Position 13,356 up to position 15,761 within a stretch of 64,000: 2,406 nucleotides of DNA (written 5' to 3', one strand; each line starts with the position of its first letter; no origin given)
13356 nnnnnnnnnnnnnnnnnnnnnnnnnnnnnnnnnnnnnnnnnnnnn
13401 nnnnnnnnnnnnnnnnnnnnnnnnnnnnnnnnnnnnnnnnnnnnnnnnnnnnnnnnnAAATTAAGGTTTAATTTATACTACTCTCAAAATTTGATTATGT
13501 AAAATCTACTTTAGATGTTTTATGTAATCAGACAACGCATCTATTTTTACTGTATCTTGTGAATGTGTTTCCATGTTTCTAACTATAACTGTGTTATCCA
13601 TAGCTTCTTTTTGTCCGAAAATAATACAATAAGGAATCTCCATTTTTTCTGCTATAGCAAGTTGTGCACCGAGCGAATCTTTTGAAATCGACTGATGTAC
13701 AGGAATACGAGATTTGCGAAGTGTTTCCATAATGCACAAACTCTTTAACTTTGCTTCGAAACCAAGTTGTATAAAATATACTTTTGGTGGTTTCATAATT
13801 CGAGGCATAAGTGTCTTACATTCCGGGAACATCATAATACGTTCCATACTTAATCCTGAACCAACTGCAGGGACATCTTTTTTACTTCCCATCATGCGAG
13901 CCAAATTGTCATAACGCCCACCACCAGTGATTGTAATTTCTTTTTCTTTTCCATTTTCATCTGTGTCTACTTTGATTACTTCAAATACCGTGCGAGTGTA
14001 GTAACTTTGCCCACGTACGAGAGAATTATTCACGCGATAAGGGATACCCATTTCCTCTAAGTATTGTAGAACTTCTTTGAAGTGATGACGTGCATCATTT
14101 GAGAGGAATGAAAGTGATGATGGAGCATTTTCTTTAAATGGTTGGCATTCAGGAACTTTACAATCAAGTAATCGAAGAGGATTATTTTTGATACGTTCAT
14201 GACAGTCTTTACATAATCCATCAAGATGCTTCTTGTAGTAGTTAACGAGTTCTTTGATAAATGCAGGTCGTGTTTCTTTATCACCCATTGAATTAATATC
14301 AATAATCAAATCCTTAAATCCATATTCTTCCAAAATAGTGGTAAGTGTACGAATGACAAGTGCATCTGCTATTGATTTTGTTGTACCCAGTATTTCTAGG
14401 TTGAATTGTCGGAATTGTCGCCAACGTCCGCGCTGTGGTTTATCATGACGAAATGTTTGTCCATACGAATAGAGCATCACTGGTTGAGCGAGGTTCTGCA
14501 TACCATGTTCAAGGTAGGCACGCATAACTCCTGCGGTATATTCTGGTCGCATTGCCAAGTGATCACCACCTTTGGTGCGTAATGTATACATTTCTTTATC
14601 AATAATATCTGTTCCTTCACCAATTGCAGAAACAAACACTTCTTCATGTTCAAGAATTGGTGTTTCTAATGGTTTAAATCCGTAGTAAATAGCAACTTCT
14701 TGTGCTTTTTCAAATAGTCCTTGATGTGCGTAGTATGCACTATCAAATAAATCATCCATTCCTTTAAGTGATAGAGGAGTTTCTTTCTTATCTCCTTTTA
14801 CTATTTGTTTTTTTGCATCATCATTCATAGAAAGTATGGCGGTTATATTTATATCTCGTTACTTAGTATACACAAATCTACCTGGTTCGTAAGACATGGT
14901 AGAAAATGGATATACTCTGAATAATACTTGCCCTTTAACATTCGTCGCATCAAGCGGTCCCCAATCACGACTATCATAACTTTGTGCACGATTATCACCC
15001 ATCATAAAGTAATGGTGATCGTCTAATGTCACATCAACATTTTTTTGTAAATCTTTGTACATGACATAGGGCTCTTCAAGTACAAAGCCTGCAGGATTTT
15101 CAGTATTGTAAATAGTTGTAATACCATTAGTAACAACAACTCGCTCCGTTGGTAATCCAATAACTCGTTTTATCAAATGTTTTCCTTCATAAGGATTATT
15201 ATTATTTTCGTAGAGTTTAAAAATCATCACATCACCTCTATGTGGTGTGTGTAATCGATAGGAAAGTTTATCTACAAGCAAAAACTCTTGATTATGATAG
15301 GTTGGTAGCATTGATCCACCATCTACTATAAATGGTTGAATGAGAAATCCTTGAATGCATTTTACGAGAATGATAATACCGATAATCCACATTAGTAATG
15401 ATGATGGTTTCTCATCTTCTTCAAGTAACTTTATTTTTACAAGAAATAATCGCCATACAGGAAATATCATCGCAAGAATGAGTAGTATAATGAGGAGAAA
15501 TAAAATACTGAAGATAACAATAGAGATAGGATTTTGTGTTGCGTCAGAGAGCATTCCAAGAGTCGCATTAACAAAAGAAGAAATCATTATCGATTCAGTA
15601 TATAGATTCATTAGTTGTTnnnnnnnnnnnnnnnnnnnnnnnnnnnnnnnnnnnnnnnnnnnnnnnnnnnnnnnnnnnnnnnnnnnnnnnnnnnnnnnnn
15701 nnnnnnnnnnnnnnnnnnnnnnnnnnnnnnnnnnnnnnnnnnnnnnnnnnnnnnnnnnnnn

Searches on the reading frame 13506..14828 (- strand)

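Call 17: search_protein_families(library=pfam, proteins=[window:13506-14828:-], max_evalue=0.01)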
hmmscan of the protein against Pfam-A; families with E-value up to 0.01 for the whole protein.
window:13506-14828:- (440 aa): 4 families
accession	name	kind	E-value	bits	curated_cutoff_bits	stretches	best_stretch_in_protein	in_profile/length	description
PF13393.11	tRNA-synt_His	-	4.3e-28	98.9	25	1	23-331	1-308/308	Histidyl-tRNA synthetase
PF03129.25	HGTP_anticodon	-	8.3e-15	55.2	21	1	350-438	2-93/94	Anticodon binding domain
PF00587.30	tRNA-synt_2b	-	1.5e-12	48.4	29.3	1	81-332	1-172/179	tRNA synthetase class II core domain (G, H, P, S and T)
PF01409.25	tRNA-synt_2d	-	3.9e-05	23.7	19.8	0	40-168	24-152/246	tRNA synthetases class II core domain (F)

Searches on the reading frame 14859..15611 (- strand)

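Call 17: search_protein_families(library=pfam, proteins=[window:14859-15611:-], max_evalue=0.01)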
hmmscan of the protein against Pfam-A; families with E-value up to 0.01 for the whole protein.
window:14859-15611:- (250 aa): 1 family
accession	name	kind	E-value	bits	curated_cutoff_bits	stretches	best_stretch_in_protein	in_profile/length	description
PF10502.14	Peptidase_S26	-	9.7e-36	123.7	22.9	1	72-234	4-168/168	Signal peptidase, peptidase S26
